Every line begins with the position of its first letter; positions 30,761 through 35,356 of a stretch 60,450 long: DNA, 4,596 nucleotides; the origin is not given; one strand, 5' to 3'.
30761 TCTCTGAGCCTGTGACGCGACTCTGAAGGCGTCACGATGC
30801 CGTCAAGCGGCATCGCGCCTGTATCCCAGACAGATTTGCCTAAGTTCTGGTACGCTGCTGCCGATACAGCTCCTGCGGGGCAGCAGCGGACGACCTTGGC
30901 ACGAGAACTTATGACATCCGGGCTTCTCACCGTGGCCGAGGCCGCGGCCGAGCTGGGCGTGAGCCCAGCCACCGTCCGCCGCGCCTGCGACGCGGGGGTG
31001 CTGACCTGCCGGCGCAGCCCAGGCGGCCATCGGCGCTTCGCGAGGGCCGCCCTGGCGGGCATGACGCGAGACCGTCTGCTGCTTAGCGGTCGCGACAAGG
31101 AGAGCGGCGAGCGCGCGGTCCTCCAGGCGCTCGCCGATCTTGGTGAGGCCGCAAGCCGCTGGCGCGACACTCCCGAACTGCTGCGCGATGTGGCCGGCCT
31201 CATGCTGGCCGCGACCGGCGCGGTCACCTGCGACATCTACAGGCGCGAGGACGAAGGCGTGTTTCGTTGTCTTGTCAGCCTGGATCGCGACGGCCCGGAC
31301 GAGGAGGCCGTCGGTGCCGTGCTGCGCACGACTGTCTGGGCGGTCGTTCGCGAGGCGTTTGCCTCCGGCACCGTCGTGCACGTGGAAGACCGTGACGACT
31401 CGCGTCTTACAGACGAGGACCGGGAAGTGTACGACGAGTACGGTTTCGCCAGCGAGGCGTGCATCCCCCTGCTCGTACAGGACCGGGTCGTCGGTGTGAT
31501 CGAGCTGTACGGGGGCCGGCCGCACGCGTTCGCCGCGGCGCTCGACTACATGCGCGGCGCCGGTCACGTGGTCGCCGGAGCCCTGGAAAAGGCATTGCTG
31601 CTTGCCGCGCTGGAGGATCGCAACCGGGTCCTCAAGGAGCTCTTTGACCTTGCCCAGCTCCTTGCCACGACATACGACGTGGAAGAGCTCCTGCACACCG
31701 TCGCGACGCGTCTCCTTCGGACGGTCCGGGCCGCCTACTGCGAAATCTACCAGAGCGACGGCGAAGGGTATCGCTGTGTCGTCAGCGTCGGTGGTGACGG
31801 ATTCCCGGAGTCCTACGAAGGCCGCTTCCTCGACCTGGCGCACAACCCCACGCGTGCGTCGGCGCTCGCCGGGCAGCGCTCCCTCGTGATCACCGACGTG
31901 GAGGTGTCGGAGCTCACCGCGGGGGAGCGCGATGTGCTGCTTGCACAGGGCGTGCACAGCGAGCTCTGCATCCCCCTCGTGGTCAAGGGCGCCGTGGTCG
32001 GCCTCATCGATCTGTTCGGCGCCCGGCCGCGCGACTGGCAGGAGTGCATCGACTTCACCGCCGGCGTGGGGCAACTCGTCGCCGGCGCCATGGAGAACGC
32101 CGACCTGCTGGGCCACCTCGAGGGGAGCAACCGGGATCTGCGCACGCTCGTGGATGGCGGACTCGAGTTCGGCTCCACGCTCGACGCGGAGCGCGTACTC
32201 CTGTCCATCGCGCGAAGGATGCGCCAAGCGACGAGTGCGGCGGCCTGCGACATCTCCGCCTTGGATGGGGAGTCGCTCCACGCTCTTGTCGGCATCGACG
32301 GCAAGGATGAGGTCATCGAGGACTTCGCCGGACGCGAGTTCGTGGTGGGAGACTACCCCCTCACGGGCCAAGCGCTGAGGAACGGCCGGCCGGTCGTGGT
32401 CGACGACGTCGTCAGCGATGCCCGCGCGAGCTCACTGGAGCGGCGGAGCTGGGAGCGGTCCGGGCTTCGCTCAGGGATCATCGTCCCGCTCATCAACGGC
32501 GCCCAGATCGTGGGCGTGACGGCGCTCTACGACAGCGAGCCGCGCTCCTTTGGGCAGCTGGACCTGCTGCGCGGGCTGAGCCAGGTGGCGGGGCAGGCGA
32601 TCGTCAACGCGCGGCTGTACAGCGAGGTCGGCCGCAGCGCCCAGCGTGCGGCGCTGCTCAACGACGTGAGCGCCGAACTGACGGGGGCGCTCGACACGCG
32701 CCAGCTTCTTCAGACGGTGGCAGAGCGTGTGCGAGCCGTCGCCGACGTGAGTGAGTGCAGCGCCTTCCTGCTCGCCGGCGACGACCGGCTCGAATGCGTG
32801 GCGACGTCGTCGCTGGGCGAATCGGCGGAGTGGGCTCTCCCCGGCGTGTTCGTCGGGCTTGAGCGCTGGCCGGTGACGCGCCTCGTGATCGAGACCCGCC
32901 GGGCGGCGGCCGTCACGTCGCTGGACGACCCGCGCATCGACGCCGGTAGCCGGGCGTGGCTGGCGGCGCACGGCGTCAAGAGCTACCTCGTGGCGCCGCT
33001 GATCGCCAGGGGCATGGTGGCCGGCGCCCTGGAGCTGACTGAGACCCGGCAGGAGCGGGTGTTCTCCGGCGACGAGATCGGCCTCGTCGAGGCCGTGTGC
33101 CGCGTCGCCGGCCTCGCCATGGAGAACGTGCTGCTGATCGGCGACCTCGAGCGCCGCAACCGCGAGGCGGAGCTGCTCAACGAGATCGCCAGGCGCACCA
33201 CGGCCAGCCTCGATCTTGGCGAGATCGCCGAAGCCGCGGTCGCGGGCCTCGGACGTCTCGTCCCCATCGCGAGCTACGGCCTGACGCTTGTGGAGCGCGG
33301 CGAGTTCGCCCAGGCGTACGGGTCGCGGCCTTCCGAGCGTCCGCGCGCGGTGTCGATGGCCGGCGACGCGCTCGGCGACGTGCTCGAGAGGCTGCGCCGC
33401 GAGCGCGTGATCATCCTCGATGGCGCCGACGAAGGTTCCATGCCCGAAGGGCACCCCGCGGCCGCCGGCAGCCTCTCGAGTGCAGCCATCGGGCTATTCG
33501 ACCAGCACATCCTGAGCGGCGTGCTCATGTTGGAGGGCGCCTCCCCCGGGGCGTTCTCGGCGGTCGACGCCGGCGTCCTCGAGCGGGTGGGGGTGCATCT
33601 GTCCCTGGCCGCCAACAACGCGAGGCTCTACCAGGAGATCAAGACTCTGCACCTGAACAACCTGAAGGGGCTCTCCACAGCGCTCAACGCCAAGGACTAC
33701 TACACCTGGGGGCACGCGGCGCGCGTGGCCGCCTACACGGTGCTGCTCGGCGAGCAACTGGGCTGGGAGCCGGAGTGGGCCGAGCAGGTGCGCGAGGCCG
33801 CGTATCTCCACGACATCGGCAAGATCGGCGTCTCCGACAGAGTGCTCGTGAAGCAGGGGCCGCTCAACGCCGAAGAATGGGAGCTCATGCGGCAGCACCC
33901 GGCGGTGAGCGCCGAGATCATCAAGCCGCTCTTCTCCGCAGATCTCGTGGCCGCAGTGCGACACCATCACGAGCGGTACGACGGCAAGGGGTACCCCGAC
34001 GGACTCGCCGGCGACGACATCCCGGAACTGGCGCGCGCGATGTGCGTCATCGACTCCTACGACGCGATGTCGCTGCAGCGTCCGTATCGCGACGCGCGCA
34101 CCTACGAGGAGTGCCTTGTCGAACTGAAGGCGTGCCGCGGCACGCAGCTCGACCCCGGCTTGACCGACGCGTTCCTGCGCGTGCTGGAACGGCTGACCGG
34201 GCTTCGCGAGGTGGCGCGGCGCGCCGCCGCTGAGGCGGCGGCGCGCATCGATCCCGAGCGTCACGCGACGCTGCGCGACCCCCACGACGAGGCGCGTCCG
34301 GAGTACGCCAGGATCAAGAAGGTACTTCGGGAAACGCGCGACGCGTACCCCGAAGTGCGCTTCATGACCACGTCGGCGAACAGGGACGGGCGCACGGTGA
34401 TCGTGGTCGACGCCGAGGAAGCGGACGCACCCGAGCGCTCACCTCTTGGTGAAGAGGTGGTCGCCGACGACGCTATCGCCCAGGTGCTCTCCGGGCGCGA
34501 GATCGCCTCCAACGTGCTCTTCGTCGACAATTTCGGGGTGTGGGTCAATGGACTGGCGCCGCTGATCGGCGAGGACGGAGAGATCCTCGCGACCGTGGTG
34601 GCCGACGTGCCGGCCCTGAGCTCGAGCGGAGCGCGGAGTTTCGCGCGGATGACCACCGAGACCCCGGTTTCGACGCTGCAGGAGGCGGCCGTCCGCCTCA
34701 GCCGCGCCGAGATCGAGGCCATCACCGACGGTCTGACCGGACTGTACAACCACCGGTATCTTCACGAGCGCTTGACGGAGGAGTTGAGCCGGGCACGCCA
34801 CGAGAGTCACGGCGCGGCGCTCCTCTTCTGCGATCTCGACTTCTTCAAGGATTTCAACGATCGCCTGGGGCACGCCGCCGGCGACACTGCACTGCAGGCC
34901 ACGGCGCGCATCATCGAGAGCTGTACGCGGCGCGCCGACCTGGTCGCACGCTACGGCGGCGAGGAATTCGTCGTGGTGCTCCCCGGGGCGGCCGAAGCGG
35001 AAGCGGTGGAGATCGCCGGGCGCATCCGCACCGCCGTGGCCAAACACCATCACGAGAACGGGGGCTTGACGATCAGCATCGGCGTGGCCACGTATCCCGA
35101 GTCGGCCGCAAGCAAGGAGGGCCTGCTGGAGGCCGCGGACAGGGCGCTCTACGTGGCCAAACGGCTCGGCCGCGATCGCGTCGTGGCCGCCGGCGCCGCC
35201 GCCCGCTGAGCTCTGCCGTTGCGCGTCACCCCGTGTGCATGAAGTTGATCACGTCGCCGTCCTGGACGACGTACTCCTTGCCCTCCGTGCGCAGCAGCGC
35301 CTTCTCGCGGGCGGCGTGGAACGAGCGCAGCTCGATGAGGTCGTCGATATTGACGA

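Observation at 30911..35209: DNA-binding HTH fused to 5 GAF domains, an HD-GYP phosphodiesterase, a sensor domain and a GGDEF cyclase in one ~1430-aa protein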

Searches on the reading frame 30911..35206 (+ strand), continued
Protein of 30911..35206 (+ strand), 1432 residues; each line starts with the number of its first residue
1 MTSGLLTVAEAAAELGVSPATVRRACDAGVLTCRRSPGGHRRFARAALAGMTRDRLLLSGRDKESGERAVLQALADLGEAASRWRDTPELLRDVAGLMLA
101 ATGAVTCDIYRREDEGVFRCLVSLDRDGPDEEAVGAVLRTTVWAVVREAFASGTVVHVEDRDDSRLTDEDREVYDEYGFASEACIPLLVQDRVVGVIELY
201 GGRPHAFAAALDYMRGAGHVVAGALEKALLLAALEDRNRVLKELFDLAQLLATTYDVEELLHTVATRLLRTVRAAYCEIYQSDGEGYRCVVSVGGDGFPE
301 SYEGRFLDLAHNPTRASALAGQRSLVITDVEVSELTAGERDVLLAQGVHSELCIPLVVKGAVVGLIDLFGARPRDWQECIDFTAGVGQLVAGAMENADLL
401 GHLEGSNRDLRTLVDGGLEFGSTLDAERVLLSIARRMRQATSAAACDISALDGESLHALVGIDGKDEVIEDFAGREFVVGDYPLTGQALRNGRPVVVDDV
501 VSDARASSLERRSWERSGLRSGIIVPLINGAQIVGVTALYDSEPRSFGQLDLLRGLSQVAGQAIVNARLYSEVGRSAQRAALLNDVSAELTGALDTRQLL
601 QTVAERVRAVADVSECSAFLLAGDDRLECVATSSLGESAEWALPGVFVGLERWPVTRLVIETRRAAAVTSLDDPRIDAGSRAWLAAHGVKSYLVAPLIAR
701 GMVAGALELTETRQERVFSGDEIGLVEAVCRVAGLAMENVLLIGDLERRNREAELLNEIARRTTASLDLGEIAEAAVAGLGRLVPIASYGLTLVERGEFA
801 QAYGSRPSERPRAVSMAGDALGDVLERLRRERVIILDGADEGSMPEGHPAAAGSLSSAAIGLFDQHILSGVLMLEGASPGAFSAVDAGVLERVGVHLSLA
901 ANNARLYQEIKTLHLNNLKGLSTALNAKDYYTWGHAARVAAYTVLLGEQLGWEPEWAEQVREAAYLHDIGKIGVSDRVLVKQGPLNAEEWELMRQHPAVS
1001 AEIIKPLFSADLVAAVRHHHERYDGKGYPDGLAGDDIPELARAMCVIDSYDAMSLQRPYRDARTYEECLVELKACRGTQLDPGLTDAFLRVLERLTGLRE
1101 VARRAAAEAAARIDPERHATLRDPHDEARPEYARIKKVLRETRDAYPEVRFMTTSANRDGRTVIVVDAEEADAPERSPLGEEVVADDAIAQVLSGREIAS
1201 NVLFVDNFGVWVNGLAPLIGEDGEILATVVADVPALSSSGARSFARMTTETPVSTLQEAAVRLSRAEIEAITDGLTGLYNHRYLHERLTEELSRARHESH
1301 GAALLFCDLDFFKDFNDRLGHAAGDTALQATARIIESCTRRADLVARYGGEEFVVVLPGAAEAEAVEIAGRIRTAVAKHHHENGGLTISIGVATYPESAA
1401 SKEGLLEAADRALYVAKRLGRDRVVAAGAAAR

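Call 69: search_protein_families(library=pfam, proteins=[P0018, P0071, P0068, P0053, P0041], max_evalue=0.00001)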
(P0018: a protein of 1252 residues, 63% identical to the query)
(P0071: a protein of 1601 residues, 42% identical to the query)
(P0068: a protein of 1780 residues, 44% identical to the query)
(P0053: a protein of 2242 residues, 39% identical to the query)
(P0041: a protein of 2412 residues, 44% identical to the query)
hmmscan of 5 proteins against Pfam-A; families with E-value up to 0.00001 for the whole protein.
P0018 (1252 aa): 7 families
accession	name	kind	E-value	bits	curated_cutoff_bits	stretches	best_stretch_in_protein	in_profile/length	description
PF00990.26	GGDEF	-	3.4e-47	160.6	23.8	1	1090-1243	1-161/161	Diguanylate cyclase, GGDEF domain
PF01590.32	GAF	-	2.3e-38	132.1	22.4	3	249-386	1-132/133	GAF domain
PF13185.12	GAF_2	-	1.1e-35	123.2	28.6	3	417-557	2-135/136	GAF domain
PF13487.12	HD_5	-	6.1e-34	117.7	27.2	1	742-902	4-168/170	HD domain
PF13492.12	GAF_3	-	5.2e-21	75.8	27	0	249-389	1-129/129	GAF domain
PF01966.28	HD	-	4.2e-20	72.6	22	1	753-873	2-116/116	HD domain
PF12728.13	HTH_17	-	4.4e-08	33.7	27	1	1-42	4-44/51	Helix-turn-helix domain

P0071 (1601 aa): 9 families
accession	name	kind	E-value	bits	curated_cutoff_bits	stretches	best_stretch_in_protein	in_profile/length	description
PF01590.32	GAF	-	1e-52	178.6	22.4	5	598-731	3-130/133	GAF domain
PF00990.26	GGDEF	-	1.2e-47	162.2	23.8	1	1433-1588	1-161/161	Diguanylate cyclase, GGDEF domain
PF13185.12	GAF_2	-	3.7e-41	141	28.6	3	932-1066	2-135/136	GAF domain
PF13487.12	HD_5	-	1.7e-31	109.7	27.2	1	1085-1247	2-168/170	HD domain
PF13492.12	GAF_3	-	6.2e-27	95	27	1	933-1068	1-129/129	GAF domain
PF01966.28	HD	-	7.3e-19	68.6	22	1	1098-1218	2-116/116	HD domain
PF12728.13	HTH_17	-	1.2e-13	51.5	27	1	2-49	1-47/51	Helix-turn-helix domain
PF00376.29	MerR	-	2e-10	40.8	28.2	1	5-40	2-38/38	MerR family regulatory protein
PF13411.12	MerR_1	-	5.3e-08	33.3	21.6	1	4-48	2-46/69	MerR HTH family regulatory protein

P0068 (1780 aa): 9 families
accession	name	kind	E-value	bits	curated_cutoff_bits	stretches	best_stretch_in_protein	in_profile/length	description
PF01590.32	GAF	-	3.4e-64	215.8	22.4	7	946-1086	1-133/133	GAF domain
PF13185.12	GAF_2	-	2.5e-52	177.1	28.6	4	775-915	2-135/136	GAF domain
PF00990.26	GGDEF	-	1e-47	162.4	23.8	1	1619-1773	2-161/161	Diguanylate cyclase, GGDEF domain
PF13487.12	HD_5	-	5.1e-32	111.4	27.2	1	1269-1432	2-169/170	HD domain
PF13492.12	GAF_3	-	6.4e-29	101.4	27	1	1117-1252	1-129/129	GAF domain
PF01966.28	HD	-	1.3e-18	67.8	22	1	1282-1402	2-116/116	HD domain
PF12728.13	HTH_17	-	3.1e-12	47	27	1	13-61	2-49/51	Helix-turn-helix domain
PF00376.29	MerR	-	1.2e-09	38.3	28.2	1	16-50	3-38/38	MerR family regulatory protein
PF13411.12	MerR_1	-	6e-06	26.7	21.6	0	14-57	2-45/69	MerR HTH family regulatory protein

P0053 (2242 aa): 9 families
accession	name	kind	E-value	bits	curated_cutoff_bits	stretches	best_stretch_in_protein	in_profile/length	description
PF01590.32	GAF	-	1.8e-90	300.8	22.4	8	1442-1583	1-133/133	GAF domain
PF13185.12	GAF_2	-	2.7e-86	287.1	28.6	8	933-1074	1-136/136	GAF domain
PF13492.12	GAF_3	-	1.6e-48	164.8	27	4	1449-1585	8-129/129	GAF domain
PF00990.26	GGDEF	-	2.9e-42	144.6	23.8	1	1952-2107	1-161/161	Diguanylate cyclase, GGDEF domain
PF13487.12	HD_5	-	5.9e-34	117.7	27.2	1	1602-1765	2-169/170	HD domain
PF01966.28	HD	-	1.7e-17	64.2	22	1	1615-1735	2-116/116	HD domain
PF12728.13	HTH_17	-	4.1e-10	40.2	27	1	11-58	1-47/51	Helix-turn-helix domain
PF00376.29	MerR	-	1.4e-08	34.9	28.2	1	15-49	3-38/38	MerR family regulatory protein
PF13411.12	MerR_1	-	3.3e-08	34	21.6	1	13-58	2-47/69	MerR HTH family regulatory protein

P0041 (2412 aa): 8 families
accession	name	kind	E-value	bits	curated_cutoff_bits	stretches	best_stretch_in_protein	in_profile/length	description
PF13185.12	GAF_2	-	3.9e-97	322.2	28.6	8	89-226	8-134/136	GAF domain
PF01590.32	GAF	-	3.3e-96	319.4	22.4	8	89-224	6-130/133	GAF domain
PF13492.12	GAF_3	-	1.6e-62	210.1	27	3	939-1079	1-129/129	GAF domain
PF00990.26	GGDEF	-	3.1e-42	144.5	23.8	1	2120-2274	1-160/161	Diguanylate cyclase, GGDEF domain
PF13487.12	HD_5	-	1.5e-30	106.6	27.2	1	1770-1933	2-169/170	HD domain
PF01966.28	HD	-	2.2e-19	70.3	22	1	1783-1903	2-116/116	HD domain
PF12728.13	HTH_17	-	1.3e-10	41.8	27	1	11-61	1-50/51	Helix-turn-helix domain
PF00376.29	MerR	-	1.2e-06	28.6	28.2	1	15-49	3-38/38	MerR family regulatory protein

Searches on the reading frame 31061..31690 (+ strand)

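Call 44: search_protein_families(library=pfam, proteins=[window:31061-31690:+], max_evalue=0.01)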
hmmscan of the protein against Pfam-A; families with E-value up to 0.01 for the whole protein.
window:31061-31690:+ (210 aa): 3 families
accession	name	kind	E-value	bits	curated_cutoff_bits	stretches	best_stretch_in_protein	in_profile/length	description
PF01590.32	GAF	-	1.3e-10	42.3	22.4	1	39-166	4-124/133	GAF domain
PF13185.12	GAF_2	-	4.9e-09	36.9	28.6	1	36-176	3-136/136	GAF domain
PF13492.12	GAF_3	-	5.8e-05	24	27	1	94-176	55-128/129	GAF domain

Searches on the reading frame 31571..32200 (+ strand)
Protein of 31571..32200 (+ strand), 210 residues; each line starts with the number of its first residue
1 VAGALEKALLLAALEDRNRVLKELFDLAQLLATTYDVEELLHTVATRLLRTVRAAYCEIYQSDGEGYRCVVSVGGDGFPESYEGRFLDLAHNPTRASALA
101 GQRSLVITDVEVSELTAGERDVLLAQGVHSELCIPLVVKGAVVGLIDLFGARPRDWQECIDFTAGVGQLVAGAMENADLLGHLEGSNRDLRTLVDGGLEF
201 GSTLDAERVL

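Call 44: search_protein_families(library=pfam, proteins=[window:31571-32200:+], max_evalue=0.01)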
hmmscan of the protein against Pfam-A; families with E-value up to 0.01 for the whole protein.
window:31571-32200:+ (210 aa): 3 families
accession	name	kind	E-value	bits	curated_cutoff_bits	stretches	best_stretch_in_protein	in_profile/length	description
PF01590.32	GAF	-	1.6e-11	45.3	22.4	1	36-158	1-116/133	GAF domain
PF13185.12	GAF_2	-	1.2e-10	42.2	28.6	1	36-174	3-135/136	GAF domain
PF13492.12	GAF_3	-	0.0008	20.3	27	1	36-176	1-129/129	GAF domain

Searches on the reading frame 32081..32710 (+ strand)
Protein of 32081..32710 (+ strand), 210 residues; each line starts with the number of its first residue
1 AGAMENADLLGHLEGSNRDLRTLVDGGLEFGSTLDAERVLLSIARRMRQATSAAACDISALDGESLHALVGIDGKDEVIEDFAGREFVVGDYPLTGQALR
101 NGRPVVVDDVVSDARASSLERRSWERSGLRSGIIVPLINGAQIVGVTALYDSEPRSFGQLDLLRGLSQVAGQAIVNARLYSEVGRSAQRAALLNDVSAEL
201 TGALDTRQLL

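Call 44: search_protein_families(library=pfam, proteins=[window:32081-32710:+], max_evalue=0.01)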
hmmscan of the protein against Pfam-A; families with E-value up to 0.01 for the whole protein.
window:32081-32710:+ (210 aa): 3 families
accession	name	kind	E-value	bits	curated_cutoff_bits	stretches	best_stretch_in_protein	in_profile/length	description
PF13185.12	GAF_2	-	3.4e-14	53.6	28.6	1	34-174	2-135/136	GAF domain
PF01590.32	GAF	-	3.4e-12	47.5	22.4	1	35-174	1-133/133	GAF domain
PF13492.12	GAF_3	-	1.8e-06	28.9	27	1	39-175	5-128/129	GAF domain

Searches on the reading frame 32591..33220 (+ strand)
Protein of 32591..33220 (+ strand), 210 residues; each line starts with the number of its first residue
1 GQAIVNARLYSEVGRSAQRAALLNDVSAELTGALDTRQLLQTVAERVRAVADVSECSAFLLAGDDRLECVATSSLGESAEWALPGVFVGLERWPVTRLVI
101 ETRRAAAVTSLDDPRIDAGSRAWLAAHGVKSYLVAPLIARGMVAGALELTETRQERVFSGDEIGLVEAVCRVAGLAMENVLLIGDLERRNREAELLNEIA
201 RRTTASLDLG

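Call 44: search_protein_families(library=pfam, proteins=[window:32591-33220:+], max_evalue=0.01)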
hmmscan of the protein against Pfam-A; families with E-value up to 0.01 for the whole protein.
window:32591-33220:+ (210 aa): 3 families
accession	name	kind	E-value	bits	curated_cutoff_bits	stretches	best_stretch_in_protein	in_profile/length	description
PF01590.32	GAF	-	7.5e-16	59.3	22.4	1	35-176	1-132/133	GAF domain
PF13185.12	GAF_2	-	2.8e-10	41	28.6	1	34-178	2-136/136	GAF domain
PF13492.12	GAF_3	-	8.1e-08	33.2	27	1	38-179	4-129/129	GAF domain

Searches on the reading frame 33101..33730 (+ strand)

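Call 44: search_protein_families(library=pfam, proteins=[window:33101-33730:+], max_evalue=0.01)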
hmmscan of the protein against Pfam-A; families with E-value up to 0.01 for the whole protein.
window:33101-33730:+ (210 aa): 2 families
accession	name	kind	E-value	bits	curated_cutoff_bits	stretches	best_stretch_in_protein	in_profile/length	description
PF13185.12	GAF_2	-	1.5e-05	25.7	28.6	1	37-170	2-134/136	GAF domain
PF13492.12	GAF_3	-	0.0067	17.3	27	0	38-172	1-128/129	GAF domain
